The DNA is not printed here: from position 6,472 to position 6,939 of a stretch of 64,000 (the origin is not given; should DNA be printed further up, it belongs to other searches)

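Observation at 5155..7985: Repeat-bounded array of two unrelated secreted-protein cassettes, driven by a duplicated promoter/5' end of the hydrogenase-protease gene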

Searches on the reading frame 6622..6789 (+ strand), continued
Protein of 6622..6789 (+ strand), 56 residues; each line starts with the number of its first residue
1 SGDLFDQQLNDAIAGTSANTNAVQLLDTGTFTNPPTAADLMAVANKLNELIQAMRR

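Call 48: search_protein_families(library=pfam, proteins=[L008:54-680:+, L008:774-1619:+, L008:1675-3444:+, L044:7945-8361:+, L044:8383-9405:+, L042:10137-10697:+, L042:10851-11861:-, L027:4544-5164:+, L021:940-1941:+], max_evalue=0.01)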
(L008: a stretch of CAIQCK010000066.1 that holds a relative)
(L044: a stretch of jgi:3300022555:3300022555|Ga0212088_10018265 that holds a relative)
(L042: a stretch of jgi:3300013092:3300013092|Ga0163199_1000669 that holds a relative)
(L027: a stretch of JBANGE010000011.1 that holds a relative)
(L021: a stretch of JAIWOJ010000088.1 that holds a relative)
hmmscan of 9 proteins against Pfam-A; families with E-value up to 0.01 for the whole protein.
L008:54-680:+ (209 aa): 1 family
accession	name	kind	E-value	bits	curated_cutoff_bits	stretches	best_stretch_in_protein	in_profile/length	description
PF00041.27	fn3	-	6.4e-06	26.7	25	1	140-204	27-81/84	Fibronectin type III domain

L008:774-1619:+ (282 aa): 1 family
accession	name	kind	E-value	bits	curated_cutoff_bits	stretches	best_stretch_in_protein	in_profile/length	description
PF01391.23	Collagen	-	3.7e-29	100.7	27.2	4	51-109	1-59/60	Collagen triple helix repeat (20 copies)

L008:1675-3444:+ (590 aa): 17 families
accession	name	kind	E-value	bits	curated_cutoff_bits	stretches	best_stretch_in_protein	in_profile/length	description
PF00515.34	TPR_1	-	5.3e-70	229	27.8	8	303-336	1-34/34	Tetratricopeptide repeat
PF13414.12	TPR_11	-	1.6e-67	223.4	26.8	8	276-312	1-37/42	TPR repeat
PF07719.23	TPR_2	-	5.9e-53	173.1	27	7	507-540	1-34/34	Tetratricopeptide repeat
PF13181.12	TPR_8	-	4.7e-49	160.8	25.7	7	303-336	1-34/34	Tetratricopeptide repeat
PF13431.12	TPR_17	-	2.7e-48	158.7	24.4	6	292-323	2-33/34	Tetratricopeptide repeat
PF13432.12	TPR_16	-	2.8e-33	114.4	32.7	4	277-336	5-64/65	Tetratricopeptide repeat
PF13424.12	TPR_12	-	5.3e-23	81.5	30.1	3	371-436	3-76/77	Tetratricopeptide repeat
PF13371.12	TPR_9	-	2.3e-22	79.2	35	6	315-369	7-61/73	Tetratricopeptide repeat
PF01239.28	PPTA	-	2.5e-20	71.2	29.5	0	286-310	2-26/32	Protein prenyltransferase alpha subunit repeat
PF13428.12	TPR_14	-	3.3e-18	64.8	23.5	0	276-310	8-42/44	Tetratricopeptide repeat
PF14559.12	TPR_19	-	8.5e-16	58.5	25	1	280-335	2-57/68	Tetratricopeptide repeat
PF13374.12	TPR_10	-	2.3e-11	43.7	27.5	0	303-331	2-30/42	Tetratricopeptide repeat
PF13174.12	TPR_6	-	3.1e-10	40.5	26.3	0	281-301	12-32/33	Tetratricopeptide repeat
PF23914.1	TPR_CcmH_CycH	-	4.9e-07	30.2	42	0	451-541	62-155/158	Cytochrome c-type biogenesis protein H TPR domain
PF12569.14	NatA_aux_su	-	9.8e-07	28.5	33.3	0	384-436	205-257/515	N-terminal acetyltransferase A, auxiliary subunit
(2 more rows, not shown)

L044:7945-8361:+ (139 aa): 0 families

L044:8383-9405:+ (341 aa): 2 families
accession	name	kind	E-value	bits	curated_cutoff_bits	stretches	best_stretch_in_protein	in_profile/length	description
PF13646.12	HEAT_2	-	1.6e-21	76.8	27.7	3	254-329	11-87/88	HEAT repeats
PF03130.22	HEAT_PBS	-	0.0027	18.5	20.9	0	229-253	2-26/27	PBS lyase HEAT-like repeat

L042:10137-10697:+ (187 aa): 0 families

L042:10851-11861:- (336 aa): 0 families

L027:4544-5164:+ (207 aa): 0 families

L021:940-1941:+ (334 aa): 0 families

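Call 49: search_protein_families(library=phrogs, proteins=[L008:774-1619:+, L005:1316-2188:+, L011:5215-6141:+, L027:5257-6129:+, L008:54-680:+, L027:4544-5164:+, L021:940-1941:+, L033:5107-6153:+], max_evalue=0.01)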
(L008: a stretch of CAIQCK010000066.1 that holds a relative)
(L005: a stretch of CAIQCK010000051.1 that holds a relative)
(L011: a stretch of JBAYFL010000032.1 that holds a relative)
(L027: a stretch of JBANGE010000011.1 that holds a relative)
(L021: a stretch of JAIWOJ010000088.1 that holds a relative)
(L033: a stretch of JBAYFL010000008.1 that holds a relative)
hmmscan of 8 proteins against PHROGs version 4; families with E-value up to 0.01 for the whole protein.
L008:774-1619:+ (282 aa): 30 families (the best 25 are shown)
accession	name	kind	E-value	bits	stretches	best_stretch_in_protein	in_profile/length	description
phrog_6320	-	tail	1.4e-49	170.5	3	109-255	83-243/745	tail fiber protein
phrog_5073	-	tail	3.7e-42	146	2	126-247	263-376/519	tail fiber protein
phrog_819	-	tail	2.4e-32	113.1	2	34-144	476-591/1024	tail protein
phrog_366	-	tail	7.4e-28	99.2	3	30-108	303-381/474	tail fiber protein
phrog_8745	-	tail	3.5e-24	85.3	2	32-155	1385-1513/1803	tail fiber protein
phrog_10972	-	tail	9e-20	72.4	4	84-143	157-215/343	tail fiber protein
phrog_17587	-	tail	3.3e-19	69.8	3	161-245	351-434/641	tail fiber protein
phrog_1658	-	unknown function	2.2e-18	67.8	2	158-237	43-124/239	-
phrog_1806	-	tail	1.9e-14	54.7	2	32-121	135-230/276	collagen like minor tail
phrog_3420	-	unknown function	9.5e-14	50.9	1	32-246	126-340/929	-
phrog_38806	-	unknown function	1.5e-13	51.8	2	163-245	69-150/285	-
phrog_26246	-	tail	3.1e-13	50.6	2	32-127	103-200/329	tail protein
phrog_18350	-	tail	4.2e-13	50.6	1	32-72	156-196/253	tail fiber protein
phrog_29268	-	unknown function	5.1e-10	39.1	2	31-145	404-520/653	-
phrog_38766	-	head and packaging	1.8e-09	37.7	1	34-108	83-160/478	virion structural protein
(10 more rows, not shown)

L005:1316-2188:+ (291 aa): 34 families (the best 25 are shown)
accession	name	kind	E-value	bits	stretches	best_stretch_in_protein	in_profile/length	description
phrog_6320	-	tail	4.5e-41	142.4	2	112-251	83-229/745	tail fiber protein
phrog_5073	-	tail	6.3e-39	135.4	2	136-256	261-376/519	tail fiber protein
phrog_819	-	tail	6.5e-31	108.3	1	35-259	477-754/1024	tail protein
phrog_366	-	tail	7.2e-29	102.5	4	161-255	309-405/474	tail fiber protein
phrog_8745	-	tail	4.9e-26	91.4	3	22-142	1367-1491/1803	tail fiber protein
phrog_26246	-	tail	2.3e-19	70.7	3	35-137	100-207/329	tail protein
phrog_10972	-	tail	2.7e-19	70.8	3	35-93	156-214/343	tail fiber protein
phrog_18350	-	tail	1.7e-17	64.9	1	32-114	116-199/253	tail fiber protein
phrog_1806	-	tail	7.1e-17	62.6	1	167-242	102-177/276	collagen like minor tail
phrog_3420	-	unknown function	1.2e-15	57.2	1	31-244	70-286/929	-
phrog_38806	-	unknown function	1.4e-15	58.4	2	116-197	68-151/285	-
phrog_1658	-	unknown function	2.7e-14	54.5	2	163-254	45-138/239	-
phrog_29268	-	unknown function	5.4e-14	52.3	2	42-125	270-355/653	-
phrog_13892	-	tail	5.3e-12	46.5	1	184-252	35-99/676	minor tail protein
phrog_26346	-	unknown function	1.5e-09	38.2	1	39-123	193-276/659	-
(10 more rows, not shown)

L011:5215-6141:+ (309 aa): 20 families
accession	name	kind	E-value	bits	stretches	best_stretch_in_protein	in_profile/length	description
phrog_5073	-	tail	3.5e-18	66.9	2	111-266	135-294/519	tail fiber protein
phrog_819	-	tail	1.9e-12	47.2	2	41-136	551-654/1024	tail protein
phrog_18350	-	tail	3.8e-11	44.1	2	233-282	166-217/253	tail fiber protein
phrog_1806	-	tail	3.6e-10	40.6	1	42-103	190-252/276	collagen like minor tail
phrog_6320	-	tail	1.7e-09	38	1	42-263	109-335/745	tail fiber protein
phrog_1658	-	unknown function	7.9e-08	33.3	1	111-285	45-143/239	-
phrog_366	-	tail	8e-08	33.1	1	214-276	321-382/474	tail fiber protein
phrog_29268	-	unknown function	1.4e-06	27.8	1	107-274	289-450/653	-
phrog_10972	-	tail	1.6e-05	25.6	1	233-277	166-209/343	tail fiber protein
phrog_3449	-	tail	0.00021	20.7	1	225-280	31-86/549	tail collar protein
phrog_14726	-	tail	0.00031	20.6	1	222-289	178-245/537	tail fiber protein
phrog_21621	-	unknown function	0.0004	21.7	1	36-103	27-93/103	-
phrog_14646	-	unknown function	0.00045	21.6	1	188-228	54-95/172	-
phrog_13892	-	tail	0.00057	20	1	216-288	38-109/676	minor tail protein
phrog_8745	-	tail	0.00066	18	1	42-182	1412-1532/1803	tail fiber protein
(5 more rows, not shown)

L027:5257-6129:+ (291 aa): 3 families
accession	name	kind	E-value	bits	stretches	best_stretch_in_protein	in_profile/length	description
phrog_24159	-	tail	0.0017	17.6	1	43-134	138-229/972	tail fiber protein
phrog_24369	-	tail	0.0027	16.3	1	41-138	102-199/1396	tail fiber protein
phrog_1419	-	tail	0.0097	15.1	0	44-129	189-274/793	tail protein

L008:54-680:+ (209 aa): 2 families
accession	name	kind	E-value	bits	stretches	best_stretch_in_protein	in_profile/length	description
phrog_6977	-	tail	5.3e-05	23.8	1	98-203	135-237/284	minor tail protein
phrog_5616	-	tail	0.00098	18.5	1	122-204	534-618/873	tail fiber protein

L027:4544-5164:+ (207 aa): 0 families

L021:940-1941:+ (334 aa): 1 family
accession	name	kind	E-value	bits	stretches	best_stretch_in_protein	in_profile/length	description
phrog_7440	-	tail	0.00035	20.7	1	241-324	247-325/354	major tail protein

L033:5107-6153:+ (349 aa): 25 families
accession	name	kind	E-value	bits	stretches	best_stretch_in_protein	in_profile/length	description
phrog_5073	-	tail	5.2e-20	72.9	2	142-297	138-294/519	tail fiber protein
phrog_1806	-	tail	3.6e-15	57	2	25-133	148-251/276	collagen like minor tail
phrog_819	-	tail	6.3e-15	55.4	2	23-212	470-649/1024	tail protein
phrog_3904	-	tail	1.6e-09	37.6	1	33-294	674-889/1086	tail fiber protein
phrog_366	-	tail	6e-09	36.8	2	244-298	320-373/474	tail fiber protein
phrog_8745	-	tail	1.7e-08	33.2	1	21-213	1366-1532/1803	tail fiber protein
phrog_18350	-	tail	1.8e-08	35.4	2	80-165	104-182/253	tail fiber protein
phrog_6320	-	tail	1.8e-07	31.3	1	143-295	113-201/745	tail fiber protein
phrog_29268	-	unknown function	1.8e-07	30.7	1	143-298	291-440/653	-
phrog_28074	-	unknown function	2.8e-07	30.7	2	92-303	253-461/553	-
phrog_3420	-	unknown function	9.3e-05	21.1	1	245-333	635-723/929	-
phrog_1658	-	unknown function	0.00012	22.9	0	142-213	45-102/239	-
phrog_26246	-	tail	0.00017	21.9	1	139-214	100-173/329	tail protein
phrog_21621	-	unknown function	0.00029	22.1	0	77-122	33-78/103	-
phrog_26654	-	unknown function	0.00031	21.3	1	30-136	81-169/360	-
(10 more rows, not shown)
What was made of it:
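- The FN3 protein upstream in L008 and the 334-aa protein in L021 give weak tail-protein hits (call 49).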

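Call 79: search_protein_families(library=padloc, proteins=[L001:465-1157:+, L007:531-2324:+, L007:2299-2934:+, L006:6292-7326:+, L008:1675-3444:+, L044:7945-8361:+, L044:8383-9405:+, L005:2225-2851:-], max_evalue=0.01)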
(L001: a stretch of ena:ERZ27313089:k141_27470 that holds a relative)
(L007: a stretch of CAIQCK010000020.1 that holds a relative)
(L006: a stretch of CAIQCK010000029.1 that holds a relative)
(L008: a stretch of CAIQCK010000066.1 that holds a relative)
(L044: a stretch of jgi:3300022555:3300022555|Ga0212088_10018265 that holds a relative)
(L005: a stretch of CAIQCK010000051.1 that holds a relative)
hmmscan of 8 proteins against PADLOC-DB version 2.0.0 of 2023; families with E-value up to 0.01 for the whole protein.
L001:465-1157:+ (231 aa): 0 families

L007:531-2324:+ (598 aa): 0 families

L007:2299-2934:+ (212 aa): 1 family
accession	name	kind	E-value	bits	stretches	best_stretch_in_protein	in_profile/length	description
PDLC02969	SP_VI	-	0.0081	14.6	0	27-67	29-70/77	-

L006:6292-7326:+ (345 aa): 1 family
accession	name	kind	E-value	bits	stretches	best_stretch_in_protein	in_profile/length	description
PDLC04488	PDC-M16B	-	0.00067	16.5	1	26-126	255-357/634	-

L008:1675-3444:+ (590 aa): 2 families
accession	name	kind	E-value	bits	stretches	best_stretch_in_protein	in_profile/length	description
PDLC00947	Cas5b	-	0.00036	18.3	0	283-307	60-79/217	"CRISPR-associated protein Cas5, subtype I-B/TNEAP"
PDLC02907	TPR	-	0.0035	13.9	0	483-541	624-682/864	-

L044:7945-8361:+ (139 aa): 0 families

L044:8383-9405:+ (341 aa): 1 family
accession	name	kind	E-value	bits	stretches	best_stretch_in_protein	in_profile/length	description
PDLC02919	HEAT-ARM_XIII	-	6.5e-09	31.7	2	262-321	566-625/1972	-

L005:2225-2851:- (208 aa): 2 families
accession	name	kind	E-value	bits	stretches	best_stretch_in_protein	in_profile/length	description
PDLC03452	REase_II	-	2.5e-62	208.6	1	4-181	6-183/216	Type II restriction enzyme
PDLC03468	REase_II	-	9.5e-44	147.5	1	31-198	39-210/214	Type II restriction enzyme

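Call 80: search_protein_families(library=ncbifam, proteins=[L008:774-1619:+, L008:54-680:+, L001:465-1157:+, L007:531-2324:+], max_evalue=0.01)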
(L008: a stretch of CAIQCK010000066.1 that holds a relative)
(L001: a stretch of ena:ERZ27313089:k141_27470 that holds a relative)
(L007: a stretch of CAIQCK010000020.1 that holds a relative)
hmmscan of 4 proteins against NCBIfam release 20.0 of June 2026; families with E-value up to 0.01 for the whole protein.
L008:774-1619:+ (282 aa): 4 families
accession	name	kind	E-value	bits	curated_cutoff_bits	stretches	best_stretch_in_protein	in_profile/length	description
NF038329.2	gly_rich_SclB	equivalog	9.1e-37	127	325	2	31-201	118-293/442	LPXTG-anchored collagen-like adhesin Scl2/SclB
NF046116.1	adhesin_Lcl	equivalog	1.1e-25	90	500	2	31-155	100-223/431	collagen-like adhesin Lcl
NF038330.1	adhesin_SclA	exception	3.5e-21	76.3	400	2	31-167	115-255/405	LPXTG-anchored collagen-like adhesin Scl1/SclA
NF038313.3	HisXaaSer_A4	exception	0.0012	19.6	55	0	166-200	54-88/93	His-Xaa-Ser repeat protein HxsA4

L008:54-680:+ (209 aa): 0 families

L001:465-1157:+ (231 aa): 0 families

L007:531-2324:+ (598 aa): 0 families

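Call 86: search_protein_families(library=pfam, proteins=[L033:3720-4586:+, L016:4229-4942:+, L020:3977-4864:+, L011:4175-4861:+, L028:4513-5082:+, L035:4683-5678:+, L033:4605-5030:+], max_evalue=0.05)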
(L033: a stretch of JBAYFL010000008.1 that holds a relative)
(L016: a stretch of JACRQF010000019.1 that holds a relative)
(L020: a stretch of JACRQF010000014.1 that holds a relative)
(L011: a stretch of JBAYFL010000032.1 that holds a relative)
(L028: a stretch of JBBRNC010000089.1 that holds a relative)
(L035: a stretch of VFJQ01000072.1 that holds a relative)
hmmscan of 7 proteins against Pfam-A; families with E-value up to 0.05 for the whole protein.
L033:3720-4586:+ (289 aa): 0 families

L016:4229-4942:+ (238 aa): 0 families

L020:3977-4864:+ (296 aa): 0 families

L011:4175-4861:+ (229 aa): 0 families

L028:4513-5082:+ (190 aa): 0 families

L035:4683-5678:+ (332 aa): 0 families

L033:4605-5030:+ (142 aa): 0 families
